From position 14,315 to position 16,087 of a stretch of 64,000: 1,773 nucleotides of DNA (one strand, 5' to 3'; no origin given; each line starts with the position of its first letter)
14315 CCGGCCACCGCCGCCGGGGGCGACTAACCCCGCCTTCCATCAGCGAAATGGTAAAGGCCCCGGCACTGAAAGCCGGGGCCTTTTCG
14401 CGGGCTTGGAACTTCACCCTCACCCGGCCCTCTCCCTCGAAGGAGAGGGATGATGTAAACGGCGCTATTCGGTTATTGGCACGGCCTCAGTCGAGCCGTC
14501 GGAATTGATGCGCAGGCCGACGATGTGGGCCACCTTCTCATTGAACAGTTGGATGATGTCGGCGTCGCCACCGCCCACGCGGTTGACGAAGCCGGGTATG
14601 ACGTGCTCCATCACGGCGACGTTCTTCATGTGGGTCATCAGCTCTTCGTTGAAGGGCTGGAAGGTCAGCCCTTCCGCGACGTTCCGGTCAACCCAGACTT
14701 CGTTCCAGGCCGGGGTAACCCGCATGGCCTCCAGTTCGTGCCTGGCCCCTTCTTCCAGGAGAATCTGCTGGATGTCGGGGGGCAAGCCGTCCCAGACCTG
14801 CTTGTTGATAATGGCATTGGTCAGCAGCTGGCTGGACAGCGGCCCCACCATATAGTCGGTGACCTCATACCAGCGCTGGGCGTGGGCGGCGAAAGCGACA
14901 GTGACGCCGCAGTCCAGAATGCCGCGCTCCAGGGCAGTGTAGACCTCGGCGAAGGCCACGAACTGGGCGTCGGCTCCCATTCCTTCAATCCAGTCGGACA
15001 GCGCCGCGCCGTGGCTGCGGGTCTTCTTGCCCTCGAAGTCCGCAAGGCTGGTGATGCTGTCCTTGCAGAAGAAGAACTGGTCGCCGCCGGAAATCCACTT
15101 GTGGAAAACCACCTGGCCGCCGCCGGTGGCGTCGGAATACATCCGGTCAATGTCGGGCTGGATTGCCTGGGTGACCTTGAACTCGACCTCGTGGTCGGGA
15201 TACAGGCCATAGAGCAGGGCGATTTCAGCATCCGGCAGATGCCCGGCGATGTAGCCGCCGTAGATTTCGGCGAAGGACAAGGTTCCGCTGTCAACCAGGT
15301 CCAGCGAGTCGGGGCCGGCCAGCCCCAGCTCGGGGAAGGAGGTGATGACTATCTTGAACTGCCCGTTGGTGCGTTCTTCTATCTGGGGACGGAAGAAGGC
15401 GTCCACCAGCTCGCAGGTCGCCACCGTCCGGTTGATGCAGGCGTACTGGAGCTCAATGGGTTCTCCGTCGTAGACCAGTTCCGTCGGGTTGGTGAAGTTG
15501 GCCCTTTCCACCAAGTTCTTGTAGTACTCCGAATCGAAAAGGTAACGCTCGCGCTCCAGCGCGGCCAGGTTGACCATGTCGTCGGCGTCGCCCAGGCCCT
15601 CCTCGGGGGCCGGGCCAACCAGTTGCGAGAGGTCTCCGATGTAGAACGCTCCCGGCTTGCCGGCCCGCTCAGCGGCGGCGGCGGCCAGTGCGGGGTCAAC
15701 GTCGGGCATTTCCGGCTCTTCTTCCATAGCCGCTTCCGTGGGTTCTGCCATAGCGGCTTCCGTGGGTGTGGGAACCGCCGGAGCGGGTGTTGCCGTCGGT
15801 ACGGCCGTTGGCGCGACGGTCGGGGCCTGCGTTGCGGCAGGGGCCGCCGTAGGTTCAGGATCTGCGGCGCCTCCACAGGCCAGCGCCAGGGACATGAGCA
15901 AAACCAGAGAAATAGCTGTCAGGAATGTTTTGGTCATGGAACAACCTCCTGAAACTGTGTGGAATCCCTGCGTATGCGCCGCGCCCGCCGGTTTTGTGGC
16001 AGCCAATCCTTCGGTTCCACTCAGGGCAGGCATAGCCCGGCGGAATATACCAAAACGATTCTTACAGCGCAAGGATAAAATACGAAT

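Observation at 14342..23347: Tandem array of five stand-alone DctP-type (TRAP) binding lipoproteins, each its own promoter-gene-terminator cassette, with no DctQ/DctM membrane partner in 64 kb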

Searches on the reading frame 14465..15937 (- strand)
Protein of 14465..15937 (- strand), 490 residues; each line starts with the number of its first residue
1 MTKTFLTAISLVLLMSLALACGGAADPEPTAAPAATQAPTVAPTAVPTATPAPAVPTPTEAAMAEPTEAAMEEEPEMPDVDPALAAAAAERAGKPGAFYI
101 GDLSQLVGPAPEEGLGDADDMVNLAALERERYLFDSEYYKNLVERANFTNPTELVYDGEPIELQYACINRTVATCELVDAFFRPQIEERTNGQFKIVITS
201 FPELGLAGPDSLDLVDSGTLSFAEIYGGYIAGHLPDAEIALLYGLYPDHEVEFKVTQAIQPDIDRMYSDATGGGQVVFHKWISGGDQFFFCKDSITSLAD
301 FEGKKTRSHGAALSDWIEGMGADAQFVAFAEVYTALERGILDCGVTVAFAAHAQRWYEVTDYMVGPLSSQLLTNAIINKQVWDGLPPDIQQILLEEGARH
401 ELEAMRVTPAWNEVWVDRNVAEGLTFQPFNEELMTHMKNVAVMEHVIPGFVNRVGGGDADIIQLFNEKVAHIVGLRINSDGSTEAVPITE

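Call 3: search_protein_families(library=pfam, proteins=[window:14465-15937:-], max_evalue=1)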
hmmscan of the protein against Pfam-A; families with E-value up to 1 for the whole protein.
window:14465-15937:- (490 aa): 1 family
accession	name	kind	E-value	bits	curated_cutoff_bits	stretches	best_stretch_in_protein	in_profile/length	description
PF03480.18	DctP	-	4.7e-26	92.2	23.4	1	182-439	18-273/286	Bacterial extracellular solute-binding protein, family 7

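Call 4: search_protein_families(library=ncbifam, proteins=[window:14465-15937:-], max_evalue=1)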
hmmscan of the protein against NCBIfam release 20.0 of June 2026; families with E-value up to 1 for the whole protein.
window:14465-15937:- (490 aa): 5 families
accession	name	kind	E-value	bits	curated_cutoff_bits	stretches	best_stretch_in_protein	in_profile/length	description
NF037995.1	TRAP_S1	subfamily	3.2e-23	82.4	50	1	185-430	22-264/271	TRAP transporter substrate-binding protein DctP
TIGR00787.1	dctP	subfamily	7.9e-19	68.1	175.05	1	181-395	17-229/257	DctP family TRAP transporter solute-binding subunit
NF041057.1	Rcas_1661_fam_Se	equivalog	0.0024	17.5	190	1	12-102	3-86/247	Rcas_1661 family thioredoxin-like (seleno)lipoprotein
NF033761.1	gliding_GltJ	equivalog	0.57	9.2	450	1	7-97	379-467/671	adventurous gliding motility protein GltJ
NF008975.0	PRK12323.1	equivalog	0.85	8.2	875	0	12-92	356-441/709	DNA polymerase III subunit gamma/tau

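Call 52: find_related_loci(query=A1, collection=metagenome_contigs, flank=10000)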
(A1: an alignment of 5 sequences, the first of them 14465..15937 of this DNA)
Query A1 (490 aa) in metagenome_contigs; peptide patterns used: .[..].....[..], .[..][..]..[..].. (x = any residue, [..] = any of these).
334 stretches matched a pattern; 119 encode a relative of the query (tblastn E <= 1e-3); the best 80 are kept; 79 distinct loci.
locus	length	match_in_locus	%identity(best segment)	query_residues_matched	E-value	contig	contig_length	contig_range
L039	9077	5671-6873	71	83-483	0e+0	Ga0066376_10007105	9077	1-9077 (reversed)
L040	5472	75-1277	72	83-483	0e+0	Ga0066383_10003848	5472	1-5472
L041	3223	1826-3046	70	84-490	0e+0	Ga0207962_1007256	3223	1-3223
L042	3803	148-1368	70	84-490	0e+0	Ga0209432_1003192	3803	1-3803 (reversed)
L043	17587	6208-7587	62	1-490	0e+0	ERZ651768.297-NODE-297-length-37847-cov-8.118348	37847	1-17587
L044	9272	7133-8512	61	1-490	0e+0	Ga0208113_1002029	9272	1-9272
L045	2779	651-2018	62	1-490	0e+0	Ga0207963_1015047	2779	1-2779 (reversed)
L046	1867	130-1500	61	1-490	0e+0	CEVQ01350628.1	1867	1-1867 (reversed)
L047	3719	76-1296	69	84-490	0e+0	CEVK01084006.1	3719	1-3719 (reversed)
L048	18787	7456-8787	60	9-490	0e+0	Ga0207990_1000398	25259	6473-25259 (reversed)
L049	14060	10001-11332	60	9-490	0e+0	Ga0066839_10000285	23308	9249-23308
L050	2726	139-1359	69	84-490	0e+0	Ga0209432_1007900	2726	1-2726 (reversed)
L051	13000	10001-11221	69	84-490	0e+0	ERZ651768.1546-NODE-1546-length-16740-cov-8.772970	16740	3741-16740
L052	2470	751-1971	67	84-490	0e+0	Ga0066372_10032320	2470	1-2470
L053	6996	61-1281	67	84-490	0e+0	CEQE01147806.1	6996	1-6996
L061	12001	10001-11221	65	84-490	0e+0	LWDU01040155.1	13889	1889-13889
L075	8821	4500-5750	52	74-490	1e-137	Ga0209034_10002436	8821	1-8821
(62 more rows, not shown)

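Call 55: find_homologous_proteins(query=L075:2799-4292:+, max_evalue=1e-20)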
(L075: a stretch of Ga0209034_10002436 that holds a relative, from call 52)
Query L075:2799-4292:+ (497 aa): 8000 proteins with E <= 1e-20 among 8000 candidates; the best 120 are listed.
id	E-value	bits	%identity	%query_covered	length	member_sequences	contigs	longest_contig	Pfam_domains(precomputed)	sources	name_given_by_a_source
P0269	0.0e+0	1046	99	100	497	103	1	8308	PF06808.19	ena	-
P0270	2.3e-288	975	92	100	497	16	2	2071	PF06808.19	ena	-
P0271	2.5e-287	972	92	100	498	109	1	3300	PF06808.19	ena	-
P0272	9.9e-286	966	91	100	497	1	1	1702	PF06808.19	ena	-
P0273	1.5e-271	920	86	100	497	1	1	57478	PF06808.19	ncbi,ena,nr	ncbi:MAG: TRAP transporter large permease subunit [Chloroflexi bacterium]|nr:TRAP transporter large 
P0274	1.7e-269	913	86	100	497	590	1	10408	PF06808.19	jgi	-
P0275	1.8e-267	906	87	100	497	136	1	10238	PF06808.19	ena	-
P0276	2.3e-266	902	86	98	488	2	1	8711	PF06808.19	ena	-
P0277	8.9e-260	881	85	98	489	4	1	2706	PF06808.19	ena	-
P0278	6.1e-244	828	80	100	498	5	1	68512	PF06808.19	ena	-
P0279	2.8e-242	823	78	100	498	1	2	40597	PF06808.19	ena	-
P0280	5.7e-242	822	78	100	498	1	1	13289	PF06808.19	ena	-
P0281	6.3e-242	822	78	100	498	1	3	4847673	PF06808.19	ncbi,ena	-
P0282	9.8e-242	821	78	100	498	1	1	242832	PF06808.19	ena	-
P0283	1.0e-241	821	78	100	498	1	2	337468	PF06808.19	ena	-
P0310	6.7e-228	776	76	58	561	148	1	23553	PF06808.19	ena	-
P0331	6.6e-227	772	76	58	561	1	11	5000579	PF06808.19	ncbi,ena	-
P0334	1.3e-226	771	77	58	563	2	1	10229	PF06808.19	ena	-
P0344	7.5e-226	769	61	100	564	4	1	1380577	PF06808.19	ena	-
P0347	1.7e-225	768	64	100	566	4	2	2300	PF06808.19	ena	-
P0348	1.7e-225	768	78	57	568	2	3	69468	PF06808.19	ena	-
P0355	4.0e-225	766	77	58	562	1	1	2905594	PF06808.19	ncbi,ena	-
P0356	4.0e-225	766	76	58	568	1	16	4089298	PF06808.19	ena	-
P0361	9.9e-225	765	77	58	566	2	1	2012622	PF06808.19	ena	-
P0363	6.4e-224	762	78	57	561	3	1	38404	PF06808.19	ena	-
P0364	1.1e-223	762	76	58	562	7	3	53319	PF06808.19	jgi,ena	-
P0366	1.5e-223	761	76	58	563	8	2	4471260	PF06808.19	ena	-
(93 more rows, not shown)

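Call 56: find_encoding_contigs(protein=P0355, flank=10000, max_places=3)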
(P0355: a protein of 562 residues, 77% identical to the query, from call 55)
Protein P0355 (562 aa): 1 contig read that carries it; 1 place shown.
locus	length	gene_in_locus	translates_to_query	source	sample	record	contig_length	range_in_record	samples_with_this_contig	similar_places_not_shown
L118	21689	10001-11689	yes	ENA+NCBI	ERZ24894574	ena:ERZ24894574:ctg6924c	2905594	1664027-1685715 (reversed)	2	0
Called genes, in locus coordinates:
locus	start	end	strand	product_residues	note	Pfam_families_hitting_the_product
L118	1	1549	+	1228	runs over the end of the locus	PF17757:UvrB_inter, PF02559:CarD_TRCF_RID, PF00270:DEAD, PF00271:Helicase_C, PF03461:TRCF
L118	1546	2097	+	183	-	PF00837:T4_deiodinase (weak), PF08534:Redoxin, PF00578:AhpC-TSA, PF00085:Thioredoxin (weak), PF13098:Thioredoxin_2, PF13905:Thioredoxin_8 (weak)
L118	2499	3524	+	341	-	PF04909:Amidohydro_2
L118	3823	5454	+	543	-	PF06808:DctM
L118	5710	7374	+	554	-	PF03480:DctP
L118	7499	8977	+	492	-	PF03480:DctP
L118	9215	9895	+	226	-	PF04290:DctQ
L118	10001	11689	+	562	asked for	PF06808:DctM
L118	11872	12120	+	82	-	PF15919:HicB_lk_antitox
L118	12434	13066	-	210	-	PF03992:ABM (weak)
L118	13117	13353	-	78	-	-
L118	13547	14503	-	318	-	PF00582:Usp, PF00027:cNMP_binding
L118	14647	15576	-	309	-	PF00296:Bac_luciferase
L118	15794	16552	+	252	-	PF01738:DLH, PF08840:BAAT_C (faint)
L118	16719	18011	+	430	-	PF07690:MFS_1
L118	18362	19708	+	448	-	PF00296:Bac_luciferase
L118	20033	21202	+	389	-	PF00296:Bac_luciferase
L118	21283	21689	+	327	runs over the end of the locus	PF08240:ADH_N, PF00107:ADH_zinc_N, PF13602:ADH_zinc_N_2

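Call 57: find_encoding_contigs(protein=P0331, flank=10000, max_places=3)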
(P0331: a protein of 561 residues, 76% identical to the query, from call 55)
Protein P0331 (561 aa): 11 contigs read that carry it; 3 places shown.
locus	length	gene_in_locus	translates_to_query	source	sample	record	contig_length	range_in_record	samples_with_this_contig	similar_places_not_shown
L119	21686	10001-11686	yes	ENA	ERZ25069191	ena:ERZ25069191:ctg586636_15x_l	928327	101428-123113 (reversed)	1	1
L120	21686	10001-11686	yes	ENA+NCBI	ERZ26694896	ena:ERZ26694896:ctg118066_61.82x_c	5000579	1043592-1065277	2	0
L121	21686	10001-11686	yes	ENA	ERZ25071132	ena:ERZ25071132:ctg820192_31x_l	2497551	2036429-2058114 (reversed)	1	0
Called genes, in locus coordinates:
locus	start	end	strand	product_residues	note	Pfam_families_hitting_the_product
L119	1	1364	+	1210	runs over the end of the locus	PF17757:UvrB_inter, PF02559:CarD_TRCF_RID, PF00270:DEAD, PF00271:Helicase_C, PF03461:TRCF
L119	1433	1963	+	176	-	PF00578:AhpC-TSA, PF08534:Redoxin, PF00085:Thioredoxin (weak), PF13098:Thioredoxin_2, PF13905:Thioredoxin_8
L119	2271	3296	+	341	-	PF04909:Amidohydro_2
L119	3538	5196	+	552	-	PF06808:DctM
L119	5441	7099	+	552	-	PF03480:DctP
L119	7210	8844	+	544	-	PF03480:DctP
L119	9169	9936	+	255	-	PF04290:DctQ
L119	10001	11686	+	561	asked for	PF06808:DctM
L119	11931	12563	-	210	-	PF03992:ABM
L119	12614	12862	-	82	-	-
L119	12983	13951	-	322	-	PF00582:Usp, PF00027:cNMP_binding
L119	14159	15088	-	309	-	PF00296:Bac_luciferase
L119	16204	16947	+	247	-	PF01738:DLH, PF08840:BAAT_C (faint)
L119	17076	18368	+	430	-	PF07690:MFS_1, PF12832:MFS_1_like (faint), PF07690:MFS_1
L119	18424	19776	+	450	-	PF00296:Bac_luciferase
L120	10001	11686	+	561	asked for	PF06808:DctM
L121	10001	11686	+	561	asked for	PF06808:DctM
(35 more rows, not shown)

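Call 68: search_protein_families(library=pfam, proteins=[L075:460-1962:+, L075:2075-2728:+, L075:2799-4292:+, L118:3823-5454:+, L118:9215-9895:+, L118:10001-11689:+, L118:5710-7374:+, L118:7499-8977:+, L061:8729-9430:+], max_evalue=0.001)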
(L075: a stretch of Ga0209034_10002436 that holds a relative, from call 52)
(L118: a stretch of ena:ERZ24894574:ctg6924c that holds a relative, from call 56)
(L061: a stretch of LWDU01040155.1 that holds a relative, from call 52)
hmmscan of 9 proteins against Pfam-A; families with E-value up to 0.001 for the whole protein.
L075:460-1962:+ (500 aa): 1 family
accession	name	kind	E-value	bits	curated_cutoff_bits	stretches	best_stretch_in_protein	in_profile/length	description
PF06808.19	DctM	-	1.2e-73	248.8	23.8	1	8-487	1-413/413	Tripartite ATP-independent periplasmic transporter, DctM component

L075:2075-2728:+ (217 aa): 1 family
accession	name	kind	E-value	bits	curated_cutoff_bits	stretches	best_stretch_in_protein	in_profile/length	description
PF04290.18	DctQ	-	2.3e-13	50.6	28.3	1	57-185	4-130/132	Tripartite ATP-independent periplasmic transporters, DctQ component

L075:2799-4292:+ (497 aa): 1 family
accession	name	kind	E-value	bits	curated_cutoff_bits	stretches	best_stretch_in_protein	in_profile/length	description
PF06808.19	DctM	-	6.8e-77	259.5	23.8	1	8-485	2-413/413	Tripartite ATP-independent periplasmic transporter, DctM component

L118:3823-5454:+ (543 aa): 1 family
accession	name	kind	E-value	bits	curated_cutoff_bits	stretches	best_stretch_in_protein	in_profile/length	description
PF06808.19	DctM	-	1.1e-66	225.9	23.8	2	2-288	5-282/413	Tripartite ATP-independent periplasmic transporter, DctM component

L118:9215-9895:+ (226 aa): 1 family
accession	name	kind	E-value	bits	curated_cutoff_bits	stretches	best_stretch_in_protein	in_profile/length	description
PF04290.18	DctQ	-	2.1e-16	60.5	28.3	1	66-194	4-130/132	Tripartite ATP-independent periplasmic transporters, DctQ component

L118:10001-11689:+ (562 aa): 1 family
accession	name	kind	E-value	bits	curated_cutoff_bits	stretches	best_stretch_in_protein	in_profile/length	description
PF06808.19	DctM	-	2.3e-78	264.3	23.8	2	8-269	2-261/413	Tripartite ATP-independent periplasmic transporter, DctM component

L118:5710-7374:+ (554 aa): 1 family
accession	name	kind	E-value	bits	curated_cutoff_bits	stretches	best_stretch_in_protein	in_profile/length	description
PF03480.18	DctP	-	5.3e-25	88.7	23.4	1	233-495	17-273/286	Bacterial extracellular solute-binding protein, family 7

L118:7499-8977:+ (492 aa): 1 family
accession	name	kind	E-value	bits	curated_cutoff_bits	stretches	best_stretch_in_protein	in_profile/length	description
PF03480.18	DctP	-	5.1e-35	121.6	23.4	1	176-427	17-266/286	Bacterial extracellular solute-binding protein, family 7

L061:8729-9430:+ (233 aa): 1 family
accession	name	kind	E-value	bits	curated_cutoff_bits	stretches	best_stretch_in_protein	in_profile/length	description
PF00497.25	SBP_bac_3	-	7e-16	58.6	26.4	1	16-231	1-117/132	Bacterial extracellular solute-binding proteins, family 3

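Call 80: find_homologous_proteins(query=L118:10001-11689:+, max_evalue=1e-50)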
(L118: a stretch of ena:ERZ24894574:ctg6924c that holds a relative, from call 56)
Query L118:10001-11689:+ (562 aa): 7566 proteins with E <= 1e-50 among 8000 candidates; the best 120 are listed.
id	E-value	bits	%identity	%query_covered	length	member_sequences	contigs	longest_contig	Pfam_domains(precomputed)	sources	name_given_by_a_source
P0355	0.0e+0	1183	100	100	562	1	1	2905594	PF06808.19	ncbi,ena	-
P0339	0.0e+0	1110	93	100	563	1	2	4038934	PF06808.19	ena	-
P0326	0.0e+0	1109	92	100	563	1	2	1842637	PF06808.19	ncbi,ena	-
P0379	0.0e+0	1109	93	100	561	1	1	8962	PF06808.19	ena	-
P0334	0.0e+0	1100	92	100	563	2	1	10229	PF06808.19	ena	-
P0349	0.0e+0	1090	91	100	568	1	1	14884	PF06808.19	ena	-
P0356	0.0e+0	1089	91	100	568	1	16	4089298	PF06808.19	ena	-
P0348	0.0e+0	1087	90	100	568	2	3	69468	PF06808.19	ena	-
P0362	0.0e+0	1082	89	100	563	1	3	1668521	PF06808.19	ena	-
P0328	0.0e+0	1080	90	100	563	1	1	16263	PF06808.19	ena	-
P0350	0.0e+0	1079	91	100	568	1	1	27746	PF06808.19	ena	-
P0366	0.0e+0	1079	89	100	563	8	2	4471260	PF06808.19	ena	-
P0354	0.0e+0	1079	89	100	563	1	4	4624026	PF06808.19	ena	-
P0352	0.0e+0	1079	89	100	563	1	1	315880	PF06808.19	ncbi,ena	-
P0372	0.0e+0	1078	89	100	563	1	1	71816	PF06808.19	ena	-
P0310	0.0e+0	1075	90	100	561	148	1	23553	PF06808.19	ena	-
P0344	0.0e+0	1074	90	100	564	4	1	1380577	PF06808.19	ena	-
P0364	0.0e+0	1061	88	100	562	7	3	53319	PF06808.19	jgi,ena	-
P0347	0.0e+0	1055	88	100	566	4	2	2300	PF06808.19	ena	-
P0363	0.0e+0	1050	88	100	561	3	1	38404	PF06808.19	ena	-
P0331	0.0e+0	1045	88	100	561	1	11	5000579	PF06808.19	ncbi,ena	-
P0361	0.0e+0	1042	88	100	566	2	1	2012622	PF06808.19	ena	-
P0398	0.0e+0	1021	86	100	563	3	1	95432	PF06808.19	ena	-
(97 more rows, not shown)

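Call 81: find_encoding_contigs(protein=P0356, flank=1000, max_places=10)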
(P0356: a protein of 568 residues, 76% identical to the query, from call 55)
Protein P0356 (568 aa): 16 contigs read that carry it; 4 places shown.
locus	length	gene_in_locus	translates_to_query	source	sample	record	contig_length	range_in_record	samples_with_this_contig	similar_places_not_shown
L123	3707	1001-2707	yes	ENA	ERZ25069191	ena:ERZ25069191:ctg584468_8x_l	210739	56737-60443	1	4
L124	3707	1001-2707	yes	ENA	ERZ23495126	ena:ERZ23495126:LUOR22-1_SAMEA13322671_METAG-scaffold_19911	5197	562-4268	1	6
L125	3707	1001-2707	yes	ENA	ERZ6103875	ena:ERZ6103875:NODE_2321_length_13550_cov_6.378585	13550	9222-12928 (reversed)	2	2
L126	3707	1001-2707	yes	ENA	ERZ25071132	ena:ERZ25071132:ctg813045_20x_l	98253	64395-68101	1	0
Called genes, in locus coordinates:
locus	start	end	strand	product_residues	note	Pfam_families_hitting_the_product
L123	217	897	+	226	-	PF04290:DctQ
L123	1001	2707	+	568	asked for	PF06808:DctM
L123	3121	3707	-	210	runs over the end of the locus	PF03992:ABM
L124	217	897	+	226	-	PF04290:DctQ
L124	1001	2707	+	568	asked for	PF06808:DctM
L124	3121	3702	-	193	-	PF03992:ABM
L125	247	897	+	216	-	PF04290:DctQ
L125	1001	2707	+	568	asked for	PF06808:DctM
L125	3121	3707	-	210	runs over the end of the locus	PF03992:ABM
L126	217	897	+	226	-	PF04290:DctQ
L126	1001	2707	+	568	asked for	PF06808:DctM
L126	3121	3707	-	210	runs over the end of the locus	PF03992:ABM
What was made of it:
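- Tried and rejected: Looking up the multi-contig DctM cluster P0356 to find more array-bearing chromosomes gave only short contigs (call 81).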
